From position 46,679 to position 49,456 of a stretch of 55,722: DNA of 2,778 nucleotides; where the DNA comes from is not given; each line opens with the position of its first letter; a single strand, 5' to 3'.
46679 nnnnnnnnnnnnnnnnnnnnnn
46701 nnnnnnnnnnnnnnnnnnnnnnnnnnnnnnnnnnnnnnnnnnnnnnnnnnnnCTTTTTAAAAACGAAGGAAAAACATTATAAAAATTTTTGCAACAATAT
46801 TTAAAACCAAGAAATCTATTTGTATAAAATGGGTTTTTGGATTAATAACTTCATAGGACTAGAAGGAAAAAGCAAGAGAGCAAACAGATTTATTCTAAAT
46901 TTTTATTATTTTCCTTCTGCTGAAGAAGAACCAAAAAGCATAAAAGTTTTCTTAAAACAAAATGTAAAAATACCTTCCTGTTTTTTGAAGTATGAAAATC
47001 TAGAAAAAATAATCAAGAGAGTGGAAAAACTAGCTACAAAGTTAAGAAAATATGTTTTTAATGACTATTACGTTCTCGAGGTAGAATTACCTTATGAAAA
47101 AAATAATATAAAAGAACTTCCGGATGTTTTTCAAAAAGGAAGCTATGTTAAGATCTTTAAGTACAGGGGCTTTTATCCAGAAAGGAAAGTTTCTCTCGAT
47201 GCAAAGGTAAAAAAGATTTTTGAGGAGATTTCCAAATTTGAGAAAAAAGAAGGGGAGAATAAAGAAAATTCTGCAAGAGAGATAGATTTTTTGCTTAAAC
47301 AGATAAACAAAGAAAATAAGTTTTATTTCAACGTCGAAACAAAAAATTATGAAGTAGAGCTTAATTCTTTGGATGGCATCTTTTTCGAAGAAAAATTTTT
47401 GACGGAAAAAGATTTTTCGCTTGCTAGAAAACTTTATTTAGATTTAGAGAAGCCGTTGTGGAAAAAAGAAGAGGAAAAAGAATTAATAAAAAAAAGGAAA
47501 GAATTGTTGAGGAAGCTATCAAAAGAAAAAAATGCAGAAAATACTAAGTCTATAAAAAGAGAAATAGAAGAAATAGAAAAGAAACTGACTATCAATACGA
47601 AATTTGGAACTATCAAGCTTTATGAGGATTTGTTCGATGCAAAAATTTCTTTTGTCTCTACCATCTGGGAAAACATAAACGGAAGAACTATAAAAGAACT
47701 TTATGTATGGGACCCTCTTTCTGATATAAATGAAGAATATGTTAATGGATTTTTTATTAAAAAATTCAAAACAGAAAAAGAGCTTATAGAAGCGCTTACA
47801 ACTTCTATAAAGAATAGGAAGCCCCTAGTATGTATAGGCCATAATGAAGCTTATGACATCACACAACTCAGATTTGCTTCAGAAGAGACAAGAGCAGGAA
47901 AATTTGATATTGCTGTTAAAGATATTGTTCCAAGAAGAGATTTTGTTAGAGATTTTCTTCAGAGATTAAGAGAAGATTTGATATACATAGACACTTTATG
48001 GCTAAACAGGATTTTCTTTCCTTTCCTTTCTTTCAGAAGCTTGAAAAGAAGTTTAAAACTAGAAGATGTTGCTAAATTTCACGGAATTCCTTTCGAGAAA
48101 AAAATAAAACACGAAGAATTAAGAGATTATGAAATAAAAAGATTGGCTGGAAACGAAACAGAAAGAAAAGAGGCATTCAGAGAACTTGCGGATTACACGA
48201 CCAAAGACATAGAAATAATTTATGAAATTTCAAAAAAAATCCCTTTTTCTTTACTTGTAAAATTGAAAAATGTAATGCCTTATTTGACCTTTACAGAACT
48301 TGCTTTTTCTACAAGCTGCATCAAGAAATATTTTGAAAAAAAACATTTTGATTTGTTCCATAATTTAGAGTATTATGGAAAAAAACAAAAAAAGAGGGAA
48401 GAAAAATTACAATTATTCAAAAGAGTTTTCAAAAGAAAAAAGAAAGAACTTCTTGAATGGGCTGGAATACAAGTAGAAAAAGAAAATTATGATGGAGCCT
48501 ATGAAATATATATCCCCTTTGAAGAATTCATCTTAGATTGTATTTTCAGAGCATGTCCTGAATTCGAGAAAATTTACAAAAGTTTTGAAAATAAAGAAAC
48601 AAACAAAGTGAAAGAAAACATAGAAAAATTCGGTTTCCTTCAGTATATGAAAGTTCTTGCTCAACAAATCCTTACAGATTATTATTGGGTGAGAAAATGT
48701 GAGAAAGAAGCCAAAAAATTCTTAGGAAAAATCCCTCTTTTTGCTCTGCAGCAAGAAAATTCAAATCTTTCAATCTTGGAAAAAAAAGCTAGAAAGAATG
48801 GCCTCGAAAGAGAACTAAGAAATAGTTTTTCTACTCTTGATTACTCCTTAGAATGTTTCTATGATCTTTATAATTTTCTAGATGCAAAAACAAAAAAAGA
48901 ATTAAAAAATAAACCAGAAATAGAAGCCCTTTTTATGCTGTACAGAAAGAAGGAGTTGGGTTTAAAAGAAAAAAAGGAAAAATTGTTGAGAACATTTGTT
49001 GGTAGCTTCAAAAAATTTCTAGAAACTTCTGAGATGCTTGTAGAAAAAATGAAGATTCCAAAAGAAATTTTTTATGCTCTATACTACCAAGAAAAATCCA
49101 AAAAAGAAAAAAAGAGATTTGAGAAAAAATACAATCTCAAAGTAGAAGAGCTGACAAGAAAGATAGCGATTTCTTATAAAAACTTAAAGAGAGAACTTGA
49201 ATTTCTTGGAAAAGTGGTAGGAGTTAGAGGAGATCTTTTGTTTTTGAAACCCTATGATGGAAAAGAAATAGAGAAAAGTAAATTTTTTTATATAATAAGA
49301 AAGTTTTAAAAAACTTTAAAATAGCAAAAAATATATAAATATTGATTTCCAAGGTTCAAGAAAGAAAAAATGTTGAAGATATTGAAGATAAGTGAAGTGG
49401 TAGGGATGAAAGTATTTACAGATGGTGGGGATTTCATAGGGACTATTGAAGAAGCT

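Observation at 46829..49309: Highly derived family-B polymerase-like protein: exonuclease motifs intact, palm motifs degenerate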

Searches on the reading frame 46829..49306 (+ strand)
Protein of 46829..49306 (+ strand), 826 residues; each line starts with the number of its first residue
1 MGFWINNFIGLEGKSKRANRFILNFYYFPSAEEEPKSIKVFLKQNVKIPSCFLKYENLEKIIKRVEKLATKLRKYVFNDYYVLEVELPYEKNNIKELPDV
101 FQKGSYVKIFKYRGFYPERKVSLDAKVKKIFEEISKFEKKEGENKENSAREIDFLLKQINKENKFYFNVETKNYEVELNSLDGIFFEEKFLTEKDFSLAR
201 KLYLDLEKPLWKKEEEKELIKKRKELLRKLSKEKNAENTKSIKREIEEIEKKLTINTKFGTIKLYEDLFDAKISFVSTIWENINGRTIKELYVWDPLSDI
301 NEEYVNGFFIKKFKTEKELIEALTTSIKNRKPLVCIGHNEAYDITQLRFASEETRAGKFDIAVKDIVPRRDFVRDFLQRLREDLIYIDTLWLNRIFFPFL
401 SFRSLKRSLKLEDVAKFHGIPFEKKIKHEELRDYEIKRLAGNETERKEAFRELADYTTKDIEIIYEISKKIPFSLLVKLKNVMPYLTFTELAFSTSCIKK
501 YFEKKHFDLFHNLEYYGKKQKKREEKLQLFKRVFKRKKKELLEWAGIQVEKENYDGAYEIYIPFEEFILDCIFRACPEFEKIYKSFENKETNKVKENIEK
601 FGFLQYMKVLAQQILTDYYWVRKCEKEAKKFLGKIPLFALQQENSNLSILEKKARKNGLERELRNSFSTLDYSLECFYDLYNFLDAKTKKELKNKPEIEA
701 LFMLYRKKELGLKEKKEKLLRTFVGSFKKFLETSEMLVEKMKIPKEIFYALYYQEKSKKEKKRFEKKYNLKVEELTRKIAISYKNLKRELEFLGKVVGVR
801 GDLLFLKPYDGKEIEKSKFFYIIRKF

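Call 3: search_protein_families(library=pfam, proteins=[window:46829-49306:+], max_evalue=10)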
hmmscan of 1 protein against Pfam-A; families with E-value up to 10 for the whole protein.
window:46829-49306:+ (826 aa): 2 families
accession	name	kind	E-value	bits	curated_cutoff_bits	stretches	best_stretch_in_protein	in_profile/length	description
PF24676.1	DUF7656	-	0.48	11.4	27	1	740-776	21-58/101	Domain of unknown function (DUF7656)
PF05031.18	NEAT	-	8.9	7.2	32.8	1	229-259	70-100/119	Iron Transport-associated domain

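Call 4: search_protein_families(library=ncbifam, proteins=[window:46829-49306:+], max_evalue=10)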
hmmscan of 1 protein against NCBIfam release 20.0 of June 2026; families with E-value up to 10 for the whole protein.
window:46829-49306:+ (826 aa): 0 families

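Call 5: search_solved_structures(query=window:46829-49306:+, max_evalue=10, show_alignments=3)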
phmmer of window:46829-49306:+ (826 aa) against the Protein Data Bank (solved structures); distinct sequences matched with E-value up to 10: 1.
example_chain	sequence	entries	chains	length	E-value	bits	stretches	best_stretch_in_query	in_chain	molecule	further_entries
9oab_Ea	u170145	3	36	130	0.47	12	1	400-461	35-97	Adaptor (P74p90)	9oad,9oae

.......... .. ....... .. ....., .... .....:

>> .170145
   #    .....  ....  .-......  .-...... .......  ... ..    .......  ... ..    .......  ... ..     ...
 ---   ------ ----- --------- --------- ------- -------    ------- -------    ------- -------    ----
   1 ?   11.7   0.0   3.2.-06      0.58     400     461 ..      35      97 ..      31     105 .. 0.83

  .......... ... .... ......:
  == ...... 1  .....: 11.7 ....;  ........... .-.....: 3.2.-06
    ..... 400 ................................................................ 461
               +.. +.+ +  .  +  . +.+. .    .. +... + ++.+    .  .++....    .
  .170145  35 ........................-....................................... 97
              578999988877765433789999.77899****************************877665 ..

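Call 6: find_homologous_proteins(query=window:46829-49306:+, max_evalue=0.001)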
Query window:46829-49306:+ (826 aa): 32 proteins with E <= 0.001 among 8000 candidates.
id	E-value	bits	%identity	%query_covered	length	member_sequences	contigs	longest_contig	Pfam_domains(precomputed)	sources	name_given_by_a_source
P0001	0.0e+0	1778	100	100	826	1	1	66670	-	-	-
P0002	5.6e-263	893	55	100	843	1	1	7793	-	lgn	-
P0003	1.5e-227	776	51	100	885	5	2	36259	-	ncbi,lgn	ncbi:MAG: hypothetical protein QXS77_02070 [Candidatus Pacearchaeota archaeon]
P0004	2.4e-141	491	38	100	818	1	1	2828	PF03104.26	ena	-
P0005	3.5e-126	441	37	97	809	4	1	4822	-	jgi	-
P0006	3.9e-126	441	36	98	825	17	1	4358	-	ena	-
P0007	4.3e-126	440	36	98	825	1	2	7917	-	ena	-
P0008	7.2e-126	440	36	98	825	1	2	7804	-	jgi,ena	-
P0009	8.0e-126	440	36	98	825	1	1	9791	-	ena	-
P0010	8.7e-126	439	36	98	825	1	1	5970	-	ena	-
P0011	2.6e-125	438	37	98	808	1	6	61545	PF03104.26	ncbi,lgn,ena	ncbi:MAG: hypothetical protein AABY06_02975 [Nanoarchaeota archaeon]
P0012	2.7e-125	438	36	99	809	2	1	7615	PF03104.26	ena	-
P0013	3.7e-124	434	36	98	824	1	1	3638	-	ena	-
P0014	1.5e-123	432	36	98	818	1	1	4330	-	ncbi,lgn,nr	ncbi:MAG: hypothetical protein Q8O84_02185 [Nanoarchaeota archaeon]|nr:hypothetical protein [Nanoarc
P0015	6.6e-123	430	36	98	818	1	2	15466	PF03104.26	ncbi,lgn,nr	ncbi:hypothetical protein HYS72_03350 [Candidatus Pacearchaeota archaeon]|nr:hypothetical protein [C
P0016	7.0e-123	430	36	97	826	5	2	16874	PF03104.26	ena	-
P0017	3.1e-122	428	36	98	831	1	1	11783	PF03104.26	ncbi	-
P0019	7.5e-121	423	36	98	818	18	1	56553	PF03104.26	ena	-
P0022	8.9e-120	420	37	98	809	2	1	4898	PF03104.26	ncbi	-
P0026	1.2e-108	383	39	75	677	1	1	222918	-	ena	-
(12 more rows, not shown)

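Call 10: search_solved_structures(query=A1, max_evalue=10, show_alignments=4)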
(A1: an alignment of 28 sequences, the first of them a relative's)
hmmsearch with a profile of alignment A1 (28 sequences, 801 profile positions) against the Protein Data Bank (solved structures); distinct sequences matched with E-value up to 10: 3.
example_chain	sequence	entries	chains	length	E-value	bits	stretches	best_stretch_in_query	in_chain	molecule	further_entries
8ugc_A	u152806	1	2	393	6.8e-05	24.6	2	599-773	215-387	FD15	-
6gnc_A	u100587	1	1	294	0.31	12.5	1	733-791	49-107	Thioredoxin reductase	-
8ek4_A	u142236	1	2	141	1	10.8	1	590-712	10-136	Ice-binding protein TIP-99a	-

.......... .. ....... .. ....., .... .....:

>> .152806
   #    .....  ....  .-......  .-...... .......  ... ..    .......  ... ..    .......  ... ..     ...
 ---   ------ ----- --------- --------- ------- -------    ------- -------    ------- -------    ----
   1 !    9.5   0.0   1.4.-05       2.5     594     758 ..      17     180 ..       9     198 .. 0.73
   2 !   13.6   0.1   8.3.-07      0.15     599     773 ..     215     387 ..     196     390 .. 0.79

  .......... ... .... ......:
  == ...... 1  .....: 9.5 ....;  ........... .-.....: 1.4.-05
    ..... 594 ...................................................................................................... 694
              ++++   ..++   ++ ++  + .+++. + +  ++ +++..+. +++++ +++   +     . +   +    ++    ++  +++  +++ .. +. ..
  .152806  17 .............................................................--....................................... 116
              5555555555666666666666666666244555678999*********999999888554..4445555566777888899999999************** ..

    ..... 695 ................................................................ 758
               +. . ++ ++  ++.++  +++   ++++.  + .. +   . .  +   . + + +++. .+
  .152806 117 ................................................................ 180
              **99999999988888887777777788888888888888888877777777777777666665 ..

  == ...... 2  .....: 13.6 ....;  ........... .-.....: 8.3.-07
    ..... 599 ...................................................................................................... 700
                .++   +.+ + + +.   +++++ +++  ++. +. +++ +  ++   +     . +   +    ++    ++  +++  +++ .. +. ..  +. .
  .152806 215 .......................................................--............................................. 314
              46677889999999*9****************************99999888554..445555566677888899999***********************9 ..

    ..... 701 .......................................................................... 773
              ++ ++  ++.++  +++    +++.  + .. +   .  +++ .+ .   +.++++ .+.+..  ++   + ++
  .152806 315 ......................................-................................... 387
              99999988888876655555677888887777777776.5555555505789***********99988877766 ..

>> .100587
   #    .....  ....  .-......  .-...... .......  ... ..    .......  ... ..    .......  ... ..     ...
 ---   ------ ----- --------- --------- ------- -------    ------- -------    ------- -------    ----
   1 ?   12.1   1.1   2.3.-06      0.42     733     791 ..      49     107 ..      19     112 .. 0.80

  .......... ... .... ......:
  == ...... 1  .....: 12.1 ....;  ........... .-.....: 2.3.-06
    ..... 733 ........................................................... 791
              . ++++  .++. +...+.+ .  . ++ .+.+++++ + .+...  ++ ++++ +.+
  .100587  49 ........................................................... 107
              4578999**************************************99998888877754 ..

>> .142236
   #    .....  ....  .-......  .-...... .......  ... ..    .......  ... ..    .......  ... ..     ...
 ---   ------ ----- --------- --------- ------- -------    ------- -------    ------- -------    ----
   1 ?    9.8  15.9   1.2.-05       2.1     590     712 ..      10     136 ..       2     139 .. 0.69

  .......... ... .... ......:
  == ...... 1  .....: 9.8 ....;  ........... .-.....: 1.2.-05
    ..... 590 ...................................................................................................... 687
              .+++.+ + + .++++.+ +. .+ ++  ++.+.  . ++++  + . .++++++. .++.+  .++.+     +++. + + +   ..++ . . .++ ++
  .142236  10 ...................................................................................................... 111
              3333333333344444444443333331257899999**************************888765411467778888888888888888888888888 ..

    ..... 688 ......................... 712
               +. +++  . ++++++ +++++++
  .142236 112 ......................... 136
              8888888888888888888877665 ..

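Call 11: search_protein_families(library=pfam, alignment_id=A1, max_evalue=1)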
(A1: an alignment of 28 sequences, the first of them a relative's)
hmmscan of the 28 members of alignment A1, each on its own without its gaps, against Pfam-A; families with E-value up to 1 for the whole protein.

A. member 1, P0001 (826 aa): 1 family
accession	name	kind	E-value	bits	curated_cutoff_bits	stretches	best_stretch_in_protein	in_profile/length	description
PF24676.1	DUF7656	-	0.48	11.4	27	0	740-776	21-58/101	Domain of unknown function (DUF7656)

B. families by the number of members that match (of 28 scanned): 19 families
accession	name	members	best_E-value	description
PF03104.25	DNA_pol_B_exo1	17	2.3e-06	DNA polymerase family B, exonuclease domain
PF09423.15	PhoD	5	0.0093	PhoD-like phosphatase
PF18381.7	YcaO_C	2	0.11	YcaO cyclodehydratase C-terminal domain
PF18071.7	HMW1C_N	1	0.049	HMW1C N-terminal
PF21814.2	DUF6883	1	0.055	Domain of unknown function (DUF6883)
PF10865.14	DUF2703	1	0.067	Domain of unknown function (DUF2703)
PF18175.6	HU-CCDC81_bac_2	1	0.071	CCDC81-like prokaryotic HU domain 2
PF15133.11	TASL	1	0.071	TLR adaptor interacting with SLC15A4 on the lysosome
PF21747.2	YpoC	1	0.087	YpoC-like protein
PF10280.14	Med11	1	0.1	Mediator complex protein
PF12845.12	TBD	1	0.1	TBD domain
PF12329.13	TMF_DNA_bd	1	0.12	TATA element modulatory factor 1 DNA binding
PF00564.30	PB1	1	0.17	PB1 domain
PF03286.19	Pox_Ag35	1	0.22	Pox virus Ag35 surface protein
PF03652.20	RuvX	1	0.23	Holliday junction resolvase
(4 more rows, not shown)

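Call 14: search_protein_families(library=pfam, proteins=[P0011, P0015, P0004, P0019, P0022], max_evalue=1)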
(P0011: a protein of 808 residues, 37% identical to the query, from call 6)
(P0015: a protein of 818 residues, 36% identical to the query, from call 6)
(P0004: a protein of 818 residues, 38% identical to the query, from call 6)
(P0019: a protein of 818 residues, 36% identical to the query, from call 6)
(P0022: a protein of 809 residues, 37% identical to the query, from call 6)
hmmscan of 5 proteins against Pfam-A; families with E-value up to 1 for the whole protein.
P0011 (808 aa): 4 families
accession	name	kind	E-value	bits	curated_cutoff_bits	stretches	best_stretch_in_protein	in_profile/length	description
PF03104.25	DNA_pol_B_exo1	-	5.7e-06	26.4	23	1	244-319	91-175/242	DNA polymerase family B, exonuclease domain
PF09423.15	PhoD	-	0.042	13.4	27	1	761-793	11-43/343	PhoD-like phosphatase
PF18381.7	YcaO_C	-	0.16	12.3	26.1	1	351-411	4-63/172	YcaO cyclodehydratase C-terminal domain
PF03652.20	RuvX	-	0.23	12.3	29.2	0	203-268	63-121/134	Holliday junction resolvase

P0015 (818 aa): 1 family
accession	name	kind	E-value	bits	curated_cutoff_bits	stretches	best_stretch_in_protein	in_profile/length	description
PF03104.25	DNA_pol_B_exo1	-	1.3e-05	25.2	23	1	243-319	87-175/242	DNA polymerase family B, exonuclease domain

P0004 (818 aa): 1 family
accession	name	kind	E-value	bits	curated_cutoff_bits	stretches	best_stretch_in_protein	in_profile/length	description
PF03104.25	DNA_pol_B_exo1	-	2.3e-06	27.6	23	1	233-347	85-206/242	DNA polymerase family B, exonuclease domain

P0019 (818 aa): 2 families
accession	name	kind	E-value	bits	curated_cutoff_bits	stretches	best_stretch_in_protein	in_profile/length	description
PF03104.25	DNA_pol_B_exo1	-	1.8e-05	24.7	23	1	246-317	90-173/242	DNA polymerase family B, exonuclease domain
PF12329.13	TMF_DNA_bd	-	0.12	12.9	35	0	179-225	25-70/74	TATA element modulatory factor 1 DNA binding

P0022 (809 aa): 1 family
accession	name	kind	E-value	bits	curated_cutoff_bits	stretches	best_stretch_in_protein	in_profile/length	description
PF03104.25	DNA_pol_B_exo1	-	3.8e-06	26.9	23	1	243-316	88-173/242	DNA polymerase family B, exonuclease domain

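Call 23: search_protein_representatives(protein=window:46829-49306:+)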
Query: 826 residues. Proteins with E-value up to 0.001 (for the whole library): 80; up to 1e-10: 63; up to 1e-30: 47. The best 80 are listed.
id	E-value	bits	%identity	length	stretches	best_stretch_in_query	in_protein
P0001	0.0e+00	1778.2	100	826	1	1-826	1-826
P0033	4.3e-131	455.3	42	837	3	174-626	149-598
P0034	3.3e-129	449.1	41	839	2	174-825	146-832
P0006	1.2e-126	440.6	43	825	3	172-687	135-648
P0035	1.4e-120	420.5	41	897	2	78-808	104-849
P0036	6.2e-118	411.8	42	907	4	193-624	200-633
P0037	8.0e-118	411.4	40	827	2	175-809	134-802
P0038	1.7e-110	387.2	38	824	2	174-810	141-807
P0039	6.3e-108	378.7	36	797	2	180-807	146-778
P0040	4.0e-104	366.1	37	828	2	172-808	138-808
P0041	1.6e-101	357.5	38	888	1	3-702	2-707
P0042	2.0e-100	353.9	36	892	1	4-787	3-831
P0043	9.8e-100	351.6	35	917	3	79-697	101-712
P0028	4.9e-99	349.3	40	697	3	220-631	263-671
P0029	3.0e-97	343.4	39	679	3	174-630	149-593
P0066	9.0e-54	199.6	31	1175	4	216-698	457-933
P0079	2.1e-24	102.4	26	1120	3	129-586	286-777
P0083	2.5e-18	82.4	27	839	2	276-622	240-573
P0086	8.2e-13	64.1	31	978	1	267-645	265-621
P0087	1.2e-12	63.6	25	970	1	177-653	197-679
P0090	1.3e-10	56.8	24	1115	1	307-626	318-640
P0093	2.8e-08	49.2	27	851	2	263-580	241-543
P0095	2.0e-07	46.3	26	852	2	308-629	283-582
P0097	5.2e-07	44.9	24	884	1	273-585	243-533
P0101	7.9e-06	41.0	30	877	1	36-622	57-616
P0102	1.0e-05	40.7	26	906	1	270-620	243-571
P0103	1.5e-05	40.1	23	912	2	309-628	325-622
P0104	2.3e-05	39.5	28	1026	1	271-618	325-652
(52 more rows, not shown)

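Call 24: search_protein_families(library=pfam, proteins=[P0083, P0086, P0087, P0090, P0093, P0095, P0097, P0101, P0102, P0103], max_evalue=0.01)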
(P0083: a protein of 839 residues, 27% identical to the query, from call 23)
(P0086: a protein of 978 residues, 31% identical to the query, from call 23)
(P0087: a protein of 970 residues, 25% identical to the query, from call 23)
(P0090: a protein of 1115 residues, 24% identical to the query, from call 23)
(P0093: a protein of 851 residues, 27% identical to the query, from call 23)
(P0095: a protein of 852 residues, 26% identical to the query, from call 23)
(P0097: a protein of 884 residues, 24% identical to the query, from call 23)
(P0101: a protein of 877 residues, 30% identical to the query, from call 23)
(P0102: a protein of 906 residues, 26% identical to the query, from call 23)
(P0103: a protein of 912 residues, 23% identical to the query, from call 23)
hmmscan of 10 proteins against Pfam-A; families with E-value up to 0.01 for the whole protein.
P0083 (839 aa): 0 families

P0086 (978 aa): 0 families

P0087 (970 aa): 1 family
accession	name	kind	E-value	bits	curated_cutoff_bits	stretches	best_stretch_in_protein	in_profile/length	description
PF03104.25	DNA_pol_B_exo1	-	8.6e-06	25.8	23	1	313-425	123-242/242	DNA polymerase family B, exonuclease domain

P0090 (1115 aa): 0 families

P0093 (851 aa): 1 family
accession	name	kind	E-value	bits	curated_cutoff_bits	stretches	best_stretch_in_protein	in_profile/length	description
PF03104.25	DNA_pol_B_exo1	-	1.4e-05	25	23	1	231-383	60-242/242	DNA polymerase family B, exonuclease domain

P0095 (852 aa): 1 family
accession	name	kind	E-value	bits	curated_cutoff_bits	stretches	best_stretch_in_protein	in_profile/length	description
PF03104.25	DNA_pol_B_exo1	-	0.00014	21.8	23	1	238-383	83-241/242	DNA polymerase family B, exonuclease domain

P0097 (884 aa): 1 family
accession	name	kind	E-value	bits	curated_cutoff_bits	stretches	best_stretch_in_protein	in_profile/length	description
PF03104.25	DNA_pol_B_exo1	-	0.00026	20.9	23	1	263-364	126-239/242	DNA polymerase family B, exonuclease domain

P0101 (877 aa): 0 families

P0102 (906 aa): 1 family
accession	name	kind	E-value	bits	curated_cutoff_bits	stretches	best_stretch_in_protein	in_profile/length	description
PF03104.25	DNA_pol_B_exo1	-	0.0053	16.6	23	0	267-371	125-240/242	DNA polymerase family B, exonuclease domain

P0103 (912 aa): 0 families
